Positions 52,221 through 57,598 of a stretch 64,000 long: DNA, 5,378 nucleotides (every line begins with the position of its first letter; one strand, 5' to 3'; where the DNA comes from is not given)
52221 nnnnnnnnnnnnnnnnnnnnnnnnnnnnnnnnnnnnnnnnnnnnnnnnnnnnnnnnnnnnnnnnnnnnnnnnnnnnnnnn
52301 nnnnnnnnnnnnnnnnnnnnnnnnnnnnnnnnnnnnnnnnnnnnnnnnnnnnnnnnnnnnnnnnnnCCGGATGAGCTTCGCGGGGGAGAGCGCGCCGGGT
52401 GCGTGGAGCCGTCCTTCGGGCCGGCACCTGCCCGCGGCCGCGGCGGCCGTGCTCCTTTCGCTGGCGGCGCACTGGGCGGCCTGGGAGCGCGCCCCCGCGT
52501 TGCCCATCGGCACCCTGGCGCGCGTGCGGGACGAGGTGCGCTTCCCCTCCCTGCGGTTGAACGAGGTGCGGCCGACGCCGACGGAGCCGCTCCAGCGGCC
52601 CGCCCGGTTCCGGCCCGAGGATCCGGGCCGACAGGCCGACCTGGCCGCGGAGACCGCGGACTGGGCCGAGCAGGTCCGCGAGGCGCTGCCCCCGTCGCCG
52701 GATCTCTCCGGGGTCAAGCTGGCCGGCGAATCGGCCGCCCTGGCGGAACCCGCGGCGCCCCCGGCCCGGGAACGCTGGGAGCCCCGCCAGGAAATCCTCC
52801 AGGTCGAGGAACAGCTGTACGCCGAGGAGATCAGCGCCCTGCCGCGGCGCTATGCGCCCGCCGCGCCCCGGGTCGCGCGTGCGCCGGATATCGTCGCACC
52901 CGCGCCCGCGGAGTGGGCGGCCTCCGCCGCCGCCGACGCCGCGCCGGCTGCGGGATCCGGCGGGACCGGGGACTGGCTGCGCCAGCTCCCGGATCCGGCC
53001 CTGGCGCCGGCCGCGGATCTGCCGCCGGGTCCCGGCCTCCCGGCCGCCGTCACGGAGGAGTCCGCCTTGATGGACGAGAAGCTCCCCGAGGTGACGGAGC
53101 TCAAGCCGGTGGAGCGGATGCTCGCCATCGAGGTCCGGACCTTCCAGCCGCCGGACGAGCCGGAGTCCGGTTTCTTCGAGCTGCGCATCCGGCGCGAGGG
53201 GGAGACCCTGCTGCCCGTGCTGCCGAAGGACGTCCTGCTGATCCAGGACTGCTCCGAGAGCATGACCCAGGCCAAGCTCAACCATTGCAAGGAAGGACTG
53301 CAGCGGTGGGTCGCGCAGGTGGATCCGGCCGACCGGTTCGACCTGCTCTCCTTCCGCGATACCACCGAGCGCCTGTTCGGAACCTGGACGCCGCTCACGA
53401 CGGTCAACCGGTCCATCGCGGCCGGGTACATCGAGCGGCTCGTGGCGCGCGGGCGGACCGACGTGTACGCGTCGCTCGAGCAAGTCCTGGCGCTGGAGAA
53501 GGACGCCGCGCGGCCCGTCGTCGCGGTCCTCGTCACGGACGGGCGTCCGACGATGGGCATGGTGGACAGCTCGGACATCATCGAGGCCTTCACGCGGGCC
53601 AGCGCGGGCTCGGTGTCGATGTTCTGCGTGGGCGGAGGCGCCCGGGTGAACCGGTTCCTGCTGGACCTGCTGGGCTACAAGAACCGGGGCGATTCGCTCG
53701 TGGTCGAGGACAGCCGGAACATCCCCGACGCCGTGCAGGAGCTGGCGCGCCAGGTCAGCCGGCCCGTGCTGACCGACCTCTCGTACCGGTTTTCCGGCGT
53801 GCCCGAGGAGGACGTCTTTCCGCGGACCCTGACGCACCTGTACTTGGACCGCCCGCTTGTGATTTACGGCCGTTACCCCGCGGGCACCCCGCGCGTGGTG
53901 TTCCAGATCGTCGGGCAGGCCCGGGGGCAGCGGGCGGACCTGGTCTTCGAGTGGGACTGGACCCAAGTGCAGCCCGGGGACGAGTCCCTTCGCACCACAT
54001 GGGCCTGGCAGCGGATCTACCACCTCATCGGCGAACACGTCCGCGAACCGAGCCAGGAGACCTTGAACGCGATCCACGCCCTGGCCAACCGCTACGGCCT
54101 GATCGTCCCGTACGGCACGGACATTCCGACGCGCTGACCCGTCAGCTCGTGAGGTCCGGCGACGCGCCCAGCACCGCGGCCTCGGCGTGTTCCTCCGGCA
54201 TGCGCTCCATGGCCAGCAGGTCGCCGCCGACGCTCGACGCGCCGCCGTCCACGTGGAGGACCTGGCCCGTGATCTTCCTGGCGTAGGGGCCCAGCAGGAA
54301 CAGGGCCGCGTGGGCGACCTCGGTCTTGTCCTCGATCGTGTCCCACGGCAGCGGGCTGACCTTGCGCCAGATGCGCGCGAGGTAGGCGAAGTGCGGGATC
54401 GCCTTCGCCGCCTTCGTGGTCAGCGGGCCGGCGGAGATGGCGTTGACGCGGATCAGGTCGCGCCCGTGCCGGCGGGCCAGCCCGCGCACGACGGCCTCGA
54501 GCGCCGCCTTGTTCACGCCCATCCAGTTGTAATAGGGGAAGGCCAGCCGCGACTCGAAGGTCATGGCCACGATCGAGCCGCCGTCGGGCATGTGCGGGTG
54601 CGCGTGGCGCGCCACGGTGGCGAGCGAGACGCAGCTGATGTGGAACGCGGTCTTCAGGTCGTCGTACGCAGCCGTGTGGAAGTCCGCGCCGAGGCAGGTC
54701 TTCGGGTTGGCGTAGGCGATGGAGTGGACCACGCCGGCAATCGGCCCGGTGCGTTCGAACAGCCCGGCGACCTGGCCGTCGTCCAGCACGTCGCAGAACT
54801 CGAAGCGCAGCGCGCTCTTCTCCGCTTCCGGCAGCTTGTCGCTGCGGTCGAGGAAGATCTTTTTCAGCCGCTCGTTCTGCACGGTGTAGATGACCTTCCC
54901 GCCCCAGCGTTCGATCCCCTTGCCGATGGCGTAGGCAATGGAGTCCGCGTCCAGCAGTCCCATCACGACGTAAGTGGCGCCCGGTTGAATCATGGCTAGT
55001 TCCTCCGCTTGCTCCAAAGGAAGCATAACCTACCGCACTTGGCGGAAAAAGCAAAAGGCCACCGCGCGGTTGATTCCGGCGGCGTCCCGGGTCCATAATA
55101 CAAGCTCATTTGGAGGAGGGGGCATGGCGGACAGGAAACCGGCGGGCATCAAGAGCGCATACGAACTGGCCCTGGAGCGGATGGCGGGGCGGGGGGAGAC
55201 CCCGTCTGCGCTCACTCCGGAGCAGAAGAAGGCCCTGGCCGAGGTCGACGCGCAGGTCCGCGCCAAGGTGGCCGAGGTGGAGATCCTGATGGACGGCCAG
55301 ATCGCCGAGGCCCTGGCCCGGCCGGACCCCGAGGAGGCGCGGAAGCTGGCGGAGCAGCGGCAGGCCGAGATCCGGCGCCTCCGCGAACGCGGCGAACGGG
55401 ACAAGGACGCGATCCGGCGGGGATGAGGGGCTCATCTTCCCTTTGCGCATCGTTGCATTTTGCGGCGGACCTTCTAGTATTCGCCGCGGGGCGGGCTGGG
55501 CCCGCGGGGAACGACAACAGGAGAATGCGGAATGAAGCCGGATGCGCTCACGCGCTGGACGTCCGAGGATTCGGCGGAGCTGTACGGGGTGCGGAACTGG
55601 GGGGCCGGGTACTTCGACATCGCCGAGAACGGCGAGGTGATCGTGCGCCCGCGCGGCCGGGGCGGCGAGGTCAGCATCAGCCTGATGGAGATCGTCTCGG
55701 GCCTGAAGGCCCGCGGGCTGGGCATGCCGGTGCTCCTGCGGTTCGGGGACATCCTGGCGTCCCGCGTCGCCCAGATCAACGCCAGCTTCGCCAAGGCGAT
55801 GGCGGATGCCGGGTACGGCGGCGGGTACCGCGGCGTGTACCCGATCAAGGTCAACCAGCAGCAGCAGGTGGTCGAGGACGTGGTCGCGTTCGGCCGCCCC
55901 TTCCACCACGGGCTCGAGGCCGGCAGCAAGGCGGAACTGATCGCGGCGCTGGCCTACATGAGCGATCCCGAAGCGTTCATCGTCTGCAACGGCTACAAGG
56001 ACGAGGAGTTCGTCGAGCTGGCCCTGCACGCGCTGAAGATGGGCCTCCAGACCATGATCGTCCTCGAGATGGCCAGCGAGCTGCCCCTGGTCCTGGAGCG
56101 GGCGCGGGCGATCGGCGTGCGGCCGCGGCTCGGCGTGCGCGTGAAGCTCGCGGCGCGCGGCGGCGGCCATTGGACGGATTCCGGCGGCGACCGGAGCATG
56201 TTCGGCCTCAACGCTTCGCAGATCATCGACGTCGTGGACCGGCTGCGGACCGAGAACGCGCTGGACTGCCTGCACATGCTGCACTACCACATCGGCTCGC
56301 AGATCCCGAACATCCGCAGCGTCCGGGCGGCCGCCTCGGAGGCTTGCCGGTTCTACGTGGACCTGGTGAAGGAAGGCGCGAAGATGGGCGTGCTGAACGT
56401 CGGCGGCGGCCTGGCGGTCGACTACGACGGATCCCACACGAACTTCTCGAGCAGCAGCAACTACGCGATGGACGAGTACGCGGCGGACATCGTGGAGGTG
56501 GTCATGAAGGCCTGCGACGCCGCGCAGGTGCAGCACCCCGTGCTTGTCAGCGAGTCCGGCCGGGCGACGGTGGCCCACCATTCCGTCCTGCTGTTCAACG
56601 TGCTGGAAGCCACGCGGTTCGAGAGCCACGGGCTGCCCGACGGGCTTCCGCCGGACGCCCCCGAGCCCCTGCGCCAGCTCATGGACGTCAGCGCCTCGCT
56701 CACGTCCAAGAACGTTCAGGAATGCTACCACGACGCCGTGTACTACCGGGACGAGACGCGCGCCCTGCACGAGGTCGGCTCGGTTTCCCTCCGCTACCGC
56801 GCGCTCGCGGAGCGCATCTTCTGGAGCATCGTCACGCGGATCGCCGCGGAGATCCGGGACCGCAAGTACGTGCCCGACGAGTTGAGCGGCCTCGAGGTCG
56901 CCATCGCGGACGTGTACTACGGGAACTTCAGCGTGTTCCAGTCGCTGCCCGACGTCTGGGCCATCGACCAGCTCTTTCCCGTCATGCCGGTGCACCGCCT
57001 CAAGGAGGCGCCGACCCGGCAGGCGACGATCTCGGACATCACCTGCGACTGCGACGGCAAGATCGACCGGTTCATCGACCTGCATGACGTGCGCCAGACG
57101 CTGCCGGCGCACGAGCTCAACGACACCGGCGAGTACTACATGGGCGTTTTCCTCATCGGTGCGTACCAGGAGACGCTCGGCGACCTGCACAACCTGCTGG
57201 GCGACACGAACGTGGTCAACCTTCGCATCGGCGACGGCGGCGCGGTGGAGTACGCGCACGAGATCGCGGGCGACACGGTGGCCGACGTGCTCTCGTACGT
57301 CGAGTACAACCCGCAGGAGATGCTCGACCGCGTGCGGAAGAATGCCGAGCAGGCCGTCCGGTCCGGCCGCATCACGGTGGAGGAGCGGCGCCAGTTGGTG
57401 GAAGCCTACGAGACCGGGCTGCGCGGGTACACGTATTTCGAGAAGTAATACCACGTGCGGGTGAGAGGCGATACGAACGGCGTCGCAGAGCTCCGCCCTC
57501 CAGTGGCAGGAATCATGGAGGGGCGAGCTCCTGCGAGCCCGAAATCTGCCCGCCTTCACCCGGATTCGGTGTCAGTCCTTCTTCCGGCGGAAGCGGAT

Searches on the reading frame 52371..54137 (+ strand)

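Call 49: search_protein_families(library=pfam, proteins=[window:52371-54137:+], max_evalue=0.001)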
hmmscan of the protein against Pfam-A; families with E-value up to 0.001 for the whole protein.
window:52371-54137:+ (588 aa): 2 families
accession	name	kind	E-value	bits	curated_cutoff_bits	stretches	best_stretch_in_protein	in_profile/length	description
PF00092.34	VWA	-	1.6e-12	48.4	23.8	1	287-455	1-172/174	von Willebrand factor type A domain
PF13768.12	VWA_3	-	5.1e-10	40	27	1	287-436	2-147/155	von Willebrand factor type A domain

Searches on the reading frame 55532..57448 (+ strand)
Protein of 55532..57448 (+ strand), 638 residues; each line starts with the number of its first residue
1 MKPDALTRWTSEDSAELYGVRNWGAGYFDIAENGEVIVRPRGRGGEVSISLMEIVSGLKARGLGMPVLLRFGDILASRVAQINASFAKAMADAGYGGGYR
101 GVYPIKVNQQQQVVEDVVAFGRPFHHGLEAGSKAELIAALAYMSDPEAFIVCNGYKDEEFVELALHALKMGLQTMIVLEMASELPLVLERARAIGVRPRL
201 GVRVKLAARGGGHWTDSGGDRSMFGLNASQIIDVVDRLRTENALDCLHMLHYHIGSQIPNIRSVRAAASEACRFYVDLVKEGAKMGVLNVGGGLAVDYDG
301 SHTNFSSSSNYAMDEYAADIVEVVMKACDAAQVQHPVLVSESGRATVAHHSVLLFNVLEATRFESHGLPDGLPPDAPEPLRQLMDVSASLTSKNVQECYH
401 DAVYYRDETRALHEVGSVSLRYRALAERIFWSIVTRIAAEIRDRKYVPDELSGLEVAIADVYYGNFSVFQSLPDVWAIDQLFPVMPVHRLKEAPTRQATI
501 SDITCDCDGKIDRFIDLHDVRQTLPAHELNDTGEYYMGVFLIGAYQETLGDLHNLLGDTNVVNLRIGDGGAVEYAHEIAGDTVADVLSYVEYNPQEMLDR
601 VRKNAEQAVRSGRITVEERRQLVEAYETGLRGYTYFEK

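Call 49: search_protein_families(library=pfam, proteins=[window:55532-57448:+], max_evalue=0.001)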
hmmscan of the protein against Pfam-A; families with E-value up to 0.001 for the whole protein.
window:55532-57448:+ (638 aa): 3 families
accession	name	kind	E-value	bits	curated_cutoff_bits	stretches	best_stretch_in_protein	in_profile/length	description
PF02784.22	Orn_Arg_deC_N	-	6.2e-34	117.9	23.4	1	98-348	17-247/247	Pyridoxal-dependent decarboxylase, pyridoxal binding domain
PF17810.6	Arg_decarb_HB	-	7.4e-22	77.9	23.3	1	374-454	2-83/84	Arginine decarboxylase helical bundle domain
PF17944.6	Arg_decarbox_C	-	1.9e-20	73.5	23.3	1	583-636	1-51/51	Arginine decarboxylase C-terminal helical extension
